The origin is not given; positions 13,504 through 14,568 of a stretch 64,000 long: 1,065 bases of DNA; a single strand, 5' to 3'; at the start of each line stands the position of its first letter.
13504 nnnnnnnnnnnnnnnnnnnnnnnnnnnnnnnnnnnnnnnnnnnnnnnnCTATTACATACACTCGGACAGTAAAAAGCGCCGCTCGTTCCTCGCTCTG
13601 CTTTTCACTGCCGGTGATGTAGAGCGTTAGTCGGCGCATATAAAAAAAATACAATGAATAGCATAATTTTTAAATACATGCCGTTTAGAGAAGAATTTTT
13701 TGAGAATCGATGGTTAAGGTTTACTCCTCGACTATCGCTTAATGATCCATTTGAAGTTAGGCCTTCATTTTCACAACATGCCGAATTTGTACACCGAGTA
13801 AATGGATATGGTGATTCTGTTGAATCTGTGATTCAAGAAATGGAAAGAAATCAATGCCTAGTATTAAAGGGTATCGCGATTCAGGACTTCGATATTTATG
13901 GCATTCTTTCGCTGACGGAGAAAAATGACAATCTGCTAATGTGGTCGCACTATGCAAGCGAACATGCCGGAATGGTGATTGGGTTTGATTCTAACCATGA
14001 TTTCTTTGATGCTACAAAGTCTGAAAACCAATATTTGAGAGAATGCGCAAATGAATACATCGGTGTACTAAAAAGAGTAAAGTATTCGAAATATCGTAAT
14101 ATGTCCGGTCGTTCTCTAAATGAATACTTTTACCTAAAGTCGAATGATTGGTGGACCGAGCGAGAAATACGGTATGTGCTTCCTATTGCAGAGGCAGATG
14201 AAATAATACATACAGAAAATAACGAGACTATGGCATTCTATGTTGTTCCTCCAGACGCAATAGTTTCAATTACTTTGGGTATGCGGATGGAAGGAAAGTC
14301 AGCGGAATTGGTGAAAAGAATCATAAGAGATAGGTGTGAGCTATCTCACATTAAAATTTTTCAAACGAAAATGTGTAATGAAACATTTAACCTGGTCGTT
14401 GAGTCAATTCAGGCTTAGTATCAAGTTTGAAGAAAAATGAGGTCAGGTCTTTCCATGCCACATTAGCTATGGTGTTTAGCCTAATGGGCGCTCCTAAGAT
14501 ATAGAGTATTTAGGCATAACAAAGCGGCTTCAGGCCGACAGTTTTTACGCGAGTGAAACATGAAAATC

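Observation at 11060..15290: AT-rich islet (KAP P-loop NTPase + DUF2971 + cupin + small secreted protein) inserted inside a fatty-acyl catabolic cluster: candidate defence or cassette island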

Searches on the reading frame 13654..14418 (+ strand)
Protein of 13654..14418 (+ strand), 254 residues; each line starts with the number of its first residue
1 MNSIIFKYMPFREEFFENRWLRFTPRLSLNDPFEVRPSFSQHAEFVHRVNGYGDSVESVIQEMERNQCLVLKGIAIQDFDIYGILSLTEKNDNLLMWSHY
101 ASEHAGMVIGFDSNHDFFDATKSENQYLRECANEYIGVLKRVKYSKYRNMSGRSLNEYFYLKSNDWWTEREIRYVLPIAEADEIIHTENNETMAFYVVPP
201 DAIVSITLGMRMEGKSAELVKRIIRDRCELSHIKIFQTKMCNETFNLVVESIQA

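Call 5: search_protein_families(library=pfam, proteins=[window:13654-14418:+], max_evalue=0.01)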
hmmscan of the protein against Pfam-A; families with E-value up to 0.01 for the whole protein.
window:13654-14418:+ (254 aa): 1 family
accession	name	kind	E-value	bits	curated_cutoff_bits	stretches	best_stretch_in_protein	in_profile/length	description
PF11185.13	DUF2971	-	1.8e-06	29.7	22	1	96-174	1-89/89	Protein of unknown function (DUF2971)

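Call 6: search_protein_families(library=padloc, proteins=[window:13654-14418:+], max_evalue=0.1)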
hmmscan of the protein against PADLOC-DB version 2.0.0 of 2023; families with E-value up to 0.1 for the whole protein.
window:13654-14418:+ (254 aa): 4 families
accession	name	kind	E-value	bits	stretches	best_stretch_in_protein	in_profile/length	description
PDLC04990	PDC-S31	-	5.1e-28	96.6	1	78-250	106-256/259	-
PDLC04994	PDC-S31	-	2.2e-24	84.3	1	81-249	120-269/273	-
PDLC04991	PDC-S31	-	4.9e-18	63.6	1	28-244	31-199/208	-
PDLC04992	PDC-S31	-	2.9e-05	21.9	1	29-181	10-162/220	-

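Call 22: find_encoding_contigs(protein=window:13654-14418:+, flank=10000, max_places=10)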
Protein window:13654-14418:+ (254 aa): no gene with exactly this product is on record in the collection.

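Call 35: find_homologous_proteins(query=window:13654-14418:+, max_evalue=0.00001)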
Query window:13654-14418:+ (254 aa): 97 proteins with E <= 0.00001 among 260 candidates.
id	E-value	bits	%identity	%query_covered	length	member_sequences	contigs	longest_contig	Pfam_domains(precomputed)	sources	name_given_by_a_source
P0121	1.3e-159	547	94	100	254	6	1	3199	PF11185.14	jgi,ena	-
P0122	2.4e-115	402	67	100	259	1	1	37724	PF11185.14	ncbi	ncbi:MAG: DUF2971 domain-containing protein [Neptuniibacter sp.]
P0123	4.5e-115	401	68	99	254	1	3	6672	PF11185.14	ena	-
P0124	5.2e-114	398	67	100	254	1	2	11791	PF11185.14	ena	-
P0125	2.9e-111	389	66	98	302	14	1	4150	PF11185.14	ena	-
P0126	1.8e-110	386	65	100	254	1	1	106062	PF11185.14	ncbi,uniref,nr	ncbi:hypothetical protein A6D6_01865 [Alcanivorax xiamenensis]|uniref:DUF2971 domain-containing prot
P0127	7.0e-110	384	67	99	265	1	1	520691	PF11185.14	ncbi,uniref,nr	ncbi:DUF2971 domain-containing protein [Motiliproteus coralliicola]|uniref:DUF2971 domain-containing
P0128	1.5e-105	370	63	99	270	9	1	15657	PF11185.14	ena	-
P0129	2.6e-105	369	62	99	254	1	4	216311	PF11185.14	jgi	-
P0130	1.5e-94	334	60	99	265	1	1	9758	PF11185.14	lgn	-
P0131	2.2e-85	304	53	98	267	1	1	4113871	PF11185.14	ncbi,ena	-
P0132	1.2e-79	285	72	65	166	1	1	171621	-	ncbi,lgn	ncbi:MAG: DUF2971 domain-containing protein [Pseudomonadales bacterium]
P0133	1.6e-77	278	54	86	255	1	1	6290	PF11185.14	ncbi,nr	ncbi:MAG: DUF2971 domain-containing protein, partial [Pseudomonadales bacterium]|nr:DUF2971 domain-c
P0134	6.3e-34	135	34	98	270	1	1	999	PF11185.14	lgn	-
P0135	6.9e-33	132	34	100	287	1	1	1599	PF11185.14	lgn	-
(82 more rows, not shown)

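Call 36: find_encoding_contigs(protein=P0121, flank=10000, max_places=4)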
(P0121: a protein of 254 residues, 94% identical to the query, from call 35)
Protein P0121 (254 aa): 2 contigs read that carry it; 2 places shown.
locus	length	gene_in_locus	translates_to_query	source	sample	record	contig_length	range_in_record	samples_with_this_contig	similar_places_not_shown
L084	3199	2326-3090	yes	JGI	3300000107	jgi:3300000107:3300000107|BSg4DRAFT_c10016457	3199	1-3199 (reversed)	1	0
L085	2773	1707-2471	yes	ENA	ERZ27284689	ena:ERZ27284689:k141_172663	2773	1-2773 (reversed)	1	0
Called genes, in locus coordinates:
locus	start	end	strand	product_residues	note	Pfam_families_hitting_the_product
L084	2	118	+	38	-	?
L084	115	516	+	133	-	-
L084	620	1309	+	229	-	-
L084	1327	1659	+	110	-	-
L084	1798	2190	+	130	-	-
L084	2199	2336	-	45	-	-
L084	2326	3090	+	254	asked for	PF11185:DUF2971 (weak)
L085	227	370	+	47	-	-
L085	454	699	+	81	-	-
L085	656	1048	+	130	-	-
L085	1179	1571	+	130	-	-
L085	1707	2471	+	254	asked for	PF11185:DUF2971 (weak)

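Call 37: find_encoding_contigs(protein=P0122, flank=10000, max_places=2)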
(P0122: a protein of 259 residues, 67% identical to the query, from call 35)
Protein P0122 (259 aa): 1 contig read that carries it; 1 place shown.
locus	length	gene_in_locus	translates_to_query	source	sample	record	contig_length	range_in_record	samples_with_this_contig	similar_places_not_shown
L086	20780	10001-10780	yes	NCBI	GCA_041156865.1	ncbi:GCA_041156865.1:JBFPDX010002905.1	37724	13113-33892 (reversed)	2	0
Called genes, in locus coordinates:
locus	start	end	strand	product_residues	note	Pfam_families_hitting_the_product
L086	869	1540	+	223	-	PF13276:HTH_21 (weak), PF00665:rve, PF13683:rve_3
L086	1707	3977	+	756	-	-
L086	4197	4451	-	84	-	-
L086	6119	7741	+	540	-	PF08269:dCache_2, PF17200:sCache_2, PF17201:Cache_3-Cache_2 (weak), PF00672:HAMP, PF00015:MCPsignal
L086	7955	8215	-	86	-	-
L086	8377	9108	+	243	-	-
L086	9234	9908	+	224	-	PF26900:Phage_lambda_Ea47 (weak)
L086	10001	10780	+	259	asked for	PF11185:DUF2971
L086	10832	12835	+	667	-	PF02518:HATPase_c (weak), PF13589:HATPase_c_3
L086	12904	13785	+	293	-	-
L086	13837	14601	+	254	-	PF14355:Abi_C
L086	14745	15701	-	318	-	-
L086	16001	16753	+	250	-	PF03372:Exo_endo_phos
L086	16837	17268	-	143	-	PF09722:Xre_MbcA_ParS_C (weak)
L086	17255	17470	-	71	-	PF18495:VbhA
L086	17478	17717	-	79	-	-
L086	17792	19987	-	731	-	PF14490:HHH_RecD2, PF13604:AAA_30, PF01443:Viral_helicase1 (faint), PF13245:AAA_19, PF13401:AAA_22 (faint), PF18335:SH3_13, PF13538:UvrD_C_2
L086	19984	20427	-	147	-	PF28121:VPA1267 (weak)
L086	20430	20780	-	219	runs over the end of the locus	-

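Call 38: find_encoding_contigs(protein=P0127, flank=10000, max_places=2)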
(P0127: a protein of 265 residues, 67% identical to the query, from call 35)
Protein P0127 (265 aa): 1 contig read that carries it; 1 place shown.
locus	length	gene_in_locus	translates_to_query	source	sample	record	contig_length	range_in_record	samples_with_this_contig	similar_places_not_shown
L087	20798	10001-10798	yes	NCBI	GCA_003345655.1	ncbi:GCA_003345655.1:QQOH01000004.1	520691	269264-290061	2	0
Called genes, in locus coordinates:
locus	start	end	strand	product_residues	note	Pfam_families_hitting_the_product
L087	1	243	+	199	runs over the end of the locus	PF04290:DctQ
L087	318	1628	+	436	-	PF06808:DctM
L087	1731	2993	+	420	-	PF01266:DAO, PF07992:Pyr_redox_2 (faint)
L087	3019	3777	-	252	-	PF02390:Methyltransf_4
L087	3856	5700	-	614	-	PF00920:ILVD_EDD_N, PF24877:ILV_EDD_C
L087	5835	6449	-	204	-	PF01205:Impact_N, PF09186:DUF1949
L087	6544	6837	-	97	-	-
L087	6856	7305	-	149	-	PF11948:DUF3465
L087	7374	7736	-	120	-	PF08883:DOPA_dioxygen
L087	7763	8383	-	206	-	PF00775:Dioxygenase_C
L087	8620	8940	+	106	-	-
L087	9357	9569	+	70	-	-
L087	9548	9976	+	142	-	-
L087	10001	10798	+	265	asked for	PF11185:DUF2971 (weak)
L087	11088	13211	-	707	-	PF00270:DEAD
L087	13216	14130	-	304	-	PF08878:HamA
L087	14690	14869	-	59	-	-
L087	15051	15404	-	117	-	-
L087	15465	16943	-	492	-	-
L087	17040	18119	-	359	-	PF12167:Arm-DNA-bind_2, PF14659:Phage_int_SAM_3, PF00589:Phage_integrase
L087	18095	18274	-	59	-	PF06806:DUF1233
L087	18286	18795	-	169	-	-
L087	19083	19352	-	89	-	-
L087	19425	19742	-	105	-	-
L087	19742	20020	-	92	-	-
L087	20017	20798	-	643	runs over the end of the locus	PF05840:Phage_GPA, PF23343:REP_ORF2-G2P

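Call 67: search_dna_similar(query=window:13654-14415:+, collection=plasmids, mode=protein, max_rows=12)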
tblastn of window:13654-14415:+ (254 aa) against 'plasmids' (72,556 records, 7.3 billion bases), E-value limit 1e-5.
Records with a match: 173; places in all: 175; records where one place covers at least 80% of the query: 20.
Best place of each record, by identity: <60% 173.
By first word of the organism name: Escherichia 69; Salmonella 45; Yersinia 12; Klebsiella 9; Citrobacter 9; Vibrio 6; Shigella 4; Ensifer 3; Arcobacter 2; Pseudoalteromonas 2; and 11 more.
By predicted mobility (MOB-suite, as given by PLSDB): non-mobilizable 118; mobilizable 38; conjugative 17.
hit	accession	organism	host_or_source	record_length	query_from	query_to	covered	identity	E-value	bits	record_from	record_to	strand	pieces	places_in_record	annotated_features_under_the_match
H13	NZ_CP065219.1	Vibrio navarrensis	Homo sapiens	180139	1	252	99%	31.8%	2e-32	132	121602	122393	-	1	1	DUF2971 domain-containing protein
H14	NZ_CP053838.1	Aliarcobacter faecis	Cell culture,Human septic tank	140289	5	247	96%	32.1%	5e-31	127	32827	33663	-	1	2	DUF2971 domain-containing protein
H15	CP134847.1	Arcobacter sp. AZ-2023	food,chicken meat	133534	5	247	96%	32.1%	5e-31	127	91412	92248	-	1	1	DUF2971 domain-containing protein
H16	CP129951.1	Arcobacter sp. DSM 115972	animal,chicken meat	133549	5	247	96%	32.1%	5e-31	127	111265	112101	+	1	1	DUF2971 domain-containing protein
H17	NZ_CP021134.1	Pseudomonas fragi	cell culture,meat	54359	4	237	92%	32.0%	1e-22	103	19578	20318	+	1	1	DUF2971 domain-containing protein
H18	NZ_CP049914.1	Vibrio sp. HDW18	Anodonta arcaeformis,single bacterial ...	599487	5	211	81%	34.7%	1e-31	129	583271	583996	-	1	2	DUF2971 domain-containing protein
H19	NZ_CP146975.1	Photobacterium damselae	Penaeus japonicus,shrimp farm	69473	4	252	98%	28.7%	4e-12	73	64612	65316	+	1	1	DUF2971 domain-containing protein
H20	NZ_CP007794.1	Azospirillum argentinense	Triticum aestivum L.,Root,wheat ...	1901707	12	250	94%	29.4%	1e-23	106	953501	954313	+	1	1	record has no annotation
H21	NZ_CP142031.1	Pseudoalteromonas sp. CuT4-3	whole organism,deep-sea sediment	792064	4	247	96%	28.7%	2e-22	102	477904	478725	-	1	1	DUF2971 domain-containing protein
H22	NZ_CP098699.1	Yersinia ruckeri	Salmo salar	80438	5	185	71%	33.0%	4e-20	96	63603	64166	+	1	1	DUF2971 domain-containing protein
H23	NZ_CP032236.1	Yersinia ruckeri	Salmo salar,tissue ...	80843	5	185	71%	33.0%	4e-20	96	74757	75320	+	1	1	DUF2971 domain-containing protein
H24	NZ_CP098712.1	Yersinia ruckeri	Salmo salar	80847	5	185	71%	33.0%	4e-20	96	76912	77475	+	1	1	DUF2971 domain-containing protein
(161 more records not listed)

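Call 77: find_encoding_contigs(protein=P0126, flank=8000, max_places=2)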
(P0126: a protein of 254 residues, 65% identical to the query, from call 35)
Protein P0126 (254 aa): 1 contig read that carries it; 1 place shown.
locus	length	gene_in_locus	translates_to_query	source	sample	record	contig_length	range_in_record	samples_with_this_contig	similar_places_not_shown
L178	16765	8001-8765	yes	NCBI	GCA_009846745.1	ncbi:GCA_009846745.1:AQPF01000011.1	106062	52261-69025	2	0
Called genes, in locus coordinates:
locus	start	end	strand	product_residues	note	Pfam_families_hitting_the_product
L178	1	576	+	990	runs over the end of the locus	PF02463:SMC_N (faint), PF13304:AAA_21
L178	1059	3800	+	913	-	PF01443:Viral_helicase1 (faint), PF09848:SLFN-g3_helicase (weak), PF13086:AAA_11, PF13245:AAA_19 (weak), PF13604:AAA_30 (weak), PF13087:AAA_12, PF10881:DUF2726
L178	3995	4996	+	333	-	PF13310:Virulence_RhuM, PF02661:Fic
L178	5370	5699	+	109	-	PF21306:TetR_C_40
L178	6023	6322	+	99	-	-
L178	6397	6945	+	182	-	-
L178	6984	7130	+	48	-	-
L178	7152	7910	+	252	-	-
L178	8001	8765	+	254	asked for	PF11185:DUF2971 (weak)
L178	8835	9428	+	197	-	-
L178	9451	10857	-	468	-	PF02661:Fic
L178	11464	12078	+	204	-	-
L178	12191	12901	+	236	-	PF09509:Hypoth_Ymh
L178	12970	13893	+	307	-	PF14022:DUF4238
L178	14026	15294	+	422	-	PF13289:SIR2_2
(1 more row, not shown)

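Call 79: predict_structure(alignment_id=A6)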
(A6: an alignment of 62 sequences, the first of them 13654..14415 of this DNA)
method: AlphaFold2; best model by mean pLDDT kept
length: 254 residues; sequences in the alignment: 62
mean_pLDDT: 91.1   pTM: 0.88
mean pLDDT of the five models: 91.1, 91.1, 90.8, 90.0, 89.1
residues with pLDDT >= 90: 180; 70-90: 58; 50-70: 13; < 50: 3
segments of 3 or more residues with pLDDT < 50: 73-75
pLDDT, mean of each block of 10 residues (from residue 1): 90 97 92 83 80 84 72 61 96 96 98 98 97 97 87 83 93 98 93 96 98 97 97 98 96 89
secondary structure, 60 per line:
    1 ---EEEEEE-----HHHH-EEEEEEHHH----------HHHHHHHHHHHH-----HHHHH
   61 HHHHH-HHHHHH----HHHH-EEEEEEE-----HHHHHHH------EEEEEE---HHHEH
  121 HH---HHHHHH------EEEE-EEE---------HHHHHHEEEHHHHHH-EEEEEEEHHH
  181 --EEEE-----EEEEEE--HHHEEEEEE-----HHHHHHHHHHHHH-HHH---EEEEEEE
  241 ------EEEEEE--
elements in order: E4-9 H15-18 E20-25 H39-50 H56-65 H67-72 H77-80 E82-88 H94-100 E107-112 H126-131 E138-141 E143-145 H155-160 E161-163 H164-169 E171-177 E183-186 E192-197 E203-208 H214-226 E234-240 E247-252

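Call 86: fold_search(model_id=the predicted structure, library=pdb)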
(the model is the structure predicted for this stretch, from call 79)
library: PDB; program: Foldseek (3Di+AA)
matches with E <= 10: 339; with E <= 0.001: 0
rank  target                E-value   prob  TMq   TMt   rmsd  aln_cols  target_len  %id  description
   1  7krj_A                7.6e-02  0.08  0.15  0.08  18.2       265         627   11  The GR-Maturation Complex: Glucocorticoid Receptor in complex with Hsp90 and co-chaperone p23 (released 2022-01-12)
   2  8ffv_B                7.6e-02  0.07  0.14  0.07  22.6       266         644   10  Cryo-EM structure of the GR-Hsp90-FKBP52 complex (released 2023-11-01)
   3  8ffv_A                1.0e-01  0.06  0.13  0.07  20.9       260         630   10  Cryo-EM structure of the GR-Hsp90-FKBP52 complex (released 2023-11-01)
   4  7l7i_A                1.2e-01  0.04  0.12  0.07  22.3       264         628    9  Cryo-EM structure of Hsp90:FKBP51:p23 closed-state complex (released 2021-08-25)
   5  8htf_A                1.3e-01  0.20  0.26  0.29  18.8       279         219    8  Crystal structure of an effector in complex with ubiquitin (released 2023-11-22)
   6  8eob_A                1.5e-01  0.07  0.17  0.09  20.6       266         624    9  Cryo-EM structure of human HSP90B in the closed state (released 2023-01-25)
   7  8hte_A                1.8e-01  0.44  0.16  0.17   5.6        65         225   12  Crystal structure of an effector mutant in complex with ubiquitin (released 2023-11-22)
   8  8gae_B                1.9e-01  0.04  0.14  0.07  21.0       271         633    8  Hsp90 provides platform for CRaf dephosphorylation by PP5 (released 2023-04-26)
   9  8ffw_B                2.0e-01  0.06  0.14  0.07  16.9       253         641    9  Cryo-EM structure of the GR-Hsp90-FKBP51 complex (released 2023-11-01)
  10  2iop_A                2.2e-01  0.03  0.11  0.06  16.6       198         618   12  Crystal Structure of Full-length HtpG, the Escherichia coli Hsp90, Bound to ADP (released 2006-11-21)
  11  2cg9_A                2.5e-01  0.05  0.17  0.08  21.6       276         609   13  Crystal structure of an Hsp90-Sba1 closed chaperone complex (released 2006-04-12)
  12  8eoa_A                3.0e-01  0.04  0.15  0.08  20.9       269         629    9  Cryo-EM structure of human HSP90B-AIPL1 complex (released 2023-01-25)
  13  1o5o_A                3.6e-01  0.14  0.13  0.15   9.3        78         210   10  Crystal structure of Uracil phosphoribosyltransferase (TM0721) from Thermotoga maritima at 2.30 A resolution (released 2003-10-14)
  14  6xlf_A                3.6e-01  0.05  0.15  0.08  15.7       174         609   15  Full-length Hsc82 in complex with Aha1 in the presence of AMP-PNP (released 2021-06-30)
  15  2iop_B                3.6e-01  0.02  0.11  0.06  21.4       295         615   11  Crystal Structure of Full-length HtpG, the Escherichia coli Hsp90, Bound to ADP (released 2006-11-21)
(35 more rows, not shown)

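Call 88: search_solved_structures(query=A6, max_evalue=10)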
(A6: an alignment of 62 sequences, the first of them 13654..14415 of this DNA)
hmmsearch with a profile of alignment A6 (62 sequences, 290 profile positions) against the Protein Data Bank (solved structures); distinct sequences matched with E-value up to 10: 1.
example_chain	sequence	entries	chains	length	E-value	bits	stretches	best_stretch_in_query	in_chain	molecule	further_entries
7f6w_A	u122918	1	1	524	0.45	12.7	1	24-80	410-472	Lysine--tRNA ligase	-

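Call 89: search_protein_families(library=phrogs, proteins=[window:13654-14418:+], max_evalue=0.01)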
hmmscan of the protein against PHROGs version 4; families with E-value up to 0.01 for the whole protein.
window:13654-14418:+ (254 aa): 1 family
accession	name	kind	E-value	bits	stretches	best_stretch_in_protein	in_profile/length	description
phrog_1762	-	unknown function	2.1e-48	166.3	1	3-253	46-296/395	-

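Call 90: search_protein_families(library=ncbifam, proteins=[window:13654-14418:+], max_evalue=0.01)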
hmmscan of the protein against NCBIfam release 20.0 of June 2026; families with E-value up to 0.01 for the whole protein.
window:13654-14418:+ (254 aa): 1 family
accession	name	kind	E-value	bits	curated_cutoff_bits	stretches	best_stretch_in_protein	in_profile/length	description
TIGR03263.1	guanyl_kin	equivalog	0.0049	16.5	160.45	0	185-253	106-175/180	guanylate kinase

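Call 106: fold_search(model_id=the predicted structure, library=viral)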
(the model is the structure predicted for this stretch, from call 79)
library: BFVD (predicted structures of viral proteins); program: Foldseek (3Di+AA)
matches with E <= 10: 235; with E <= 0.001: 0
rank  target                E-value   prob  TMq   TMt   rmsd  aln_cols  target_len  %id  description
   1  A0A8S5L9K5            6.7e-02  0.57  0.30  0.17  13.8       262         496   10  Uncharacterized protein [Myoviridae sp. ctPuP5]
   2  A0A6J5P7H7            1.8e-01  0.44  0.16  0.27   9.7        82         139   11  Uncharacterized protein (Fragment) [uncultured Caudovirales phage]
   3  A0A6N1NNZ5            3.0e-01  0.14  0.23  0.32  16.6       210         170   10  Uncharacterized protein [Tupanvirus soda lake]
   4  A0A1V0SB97            3.6e-01  0.21  0.15  0.20   7.8        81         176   14  Uncharacterized protein [Catovirus CTV1]
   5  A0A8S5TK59            3.8e-01  0.47  0.20  0.55   6.7        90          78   14  Uncharacterized protein [Siphoviridae sp. ctwQT14]
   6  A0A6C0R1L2            3.8e-01  0.16  0.14  0.35   8.9        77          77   13  Uncharacterized protein [Alteromonas phage vB_AmeM_PT11-V22]
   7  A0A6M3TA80            5.1e-01  0.18  0.15  0.29   9.1        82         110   11  Putative GNAT family N-acetyltransferase [Pseudomonas phage MR2]
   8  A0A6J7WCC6            6.9e-01  0.14  0.14  0.12  10.2        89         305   13  COG5377 Phage-related protein, predicted endonuclease [uncultured Caudovirales phage]
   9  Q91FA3                6.9e-01  0.09  0.26  0.32  16.3       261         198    8  Uncharacterized protein 422L [Invertebrate iridescent virus 6]
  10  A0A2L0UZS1            7.3e-01  0.63  0.17  0.33   2.7        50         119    6  Uncharacterized protein [Agrobacterium phage Atu_ph07]
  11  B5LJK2                8.8e-01  0.12  0.14  0.26  10.3        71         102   10  DUF1508 domain-containing protein [Mycobacterium phage Myrna]
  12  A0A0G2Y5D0            9.3e-01  0.08  0.25  0.33  14.6       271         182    9  Uncharacterized protein [Acanthamoeba polyphaga mimivirus Kroon]
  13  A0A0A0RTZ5            1.1e+00  0.10  0.27  0.28  13.0       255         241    7  Uncharacterized protein [Mycobacterium phage Larenn]
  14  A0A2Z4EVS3            1.3e+00  0.03  0.14  0.07  19.6       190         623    7  Capsid (Fragment) [Lysoka picobirna-like virus]
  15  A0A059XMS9            1.3e+00  0.14  0.14  0.07   4.0        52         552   13  Outer capsid protein VP2 (Fragment) [Tribec virus]
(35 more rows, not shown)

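Call 107: search_protein_families(library=pfam, alignment_id=A6, max_evalue=1)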
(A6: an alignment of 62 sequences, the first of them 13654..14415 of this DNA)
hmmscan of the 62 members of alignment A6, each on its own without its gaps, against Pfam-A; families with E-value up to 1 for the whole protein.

A. member 1, window:13654-14415:+ (254 aa): 1 family
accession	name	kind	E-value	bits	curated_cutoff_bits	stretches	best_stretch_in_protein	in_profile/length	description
PF11185.13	DUF2971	-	1.8e-06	29.7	22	1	96-174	1-89/89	Protein of unknown function (DUF2971)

B. families by the number of members that match (of 62 scanned): 29 families (the first 25 are shown)
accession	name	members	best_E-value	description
PF11185.13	DUF2971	62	1.2e-13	Protein of unknown function (DUF2971)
PF16476.10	DUF5053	7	0.0087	Domain of unknown function (DUF5053)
PF05336.19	rhaM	2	0.013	L-rhamnose mutarotase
PF03118.21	RNA_pol_A_CTD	2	0.014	Bacterial RNA polymerase, alpha chain C terminal domain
PF22822.1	MrpR_N_CB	2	0.066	MrpR, N-terminal core-binding domain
PF10704.14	DUF2508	1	0.0027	Protein of unknown function (DUF2508)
PF16487.10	ArgoMid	1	0.0059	Mid domain of argonaute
PF09440.15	eIF3_N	1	0.006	eIF3 subunit 6 N terminal domain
PF20147.5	Crinkler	1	0.012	Crinkler effector protein N-terminal domain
PF20512.3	PMI_typeI_hel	1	0.013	Phosphomannose isomerase type I, helical insertion domain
PF00745.25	GlutR_dimer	1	0.018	Glutamyl-tRNAGlu reductase, dimerisation domain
PF07682.17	SOR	1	0.018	Sulphur oxygenase reductase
PF06518.16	DUF1104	1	0.023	Protein of unknown function (DUF1104)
PF23943.1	PUS7L_N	1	0.025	PUS7L N-terminal domain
PF05150.18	Legionella_OMP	1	0.026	Legionella pneumophila major outer membrane protein precursor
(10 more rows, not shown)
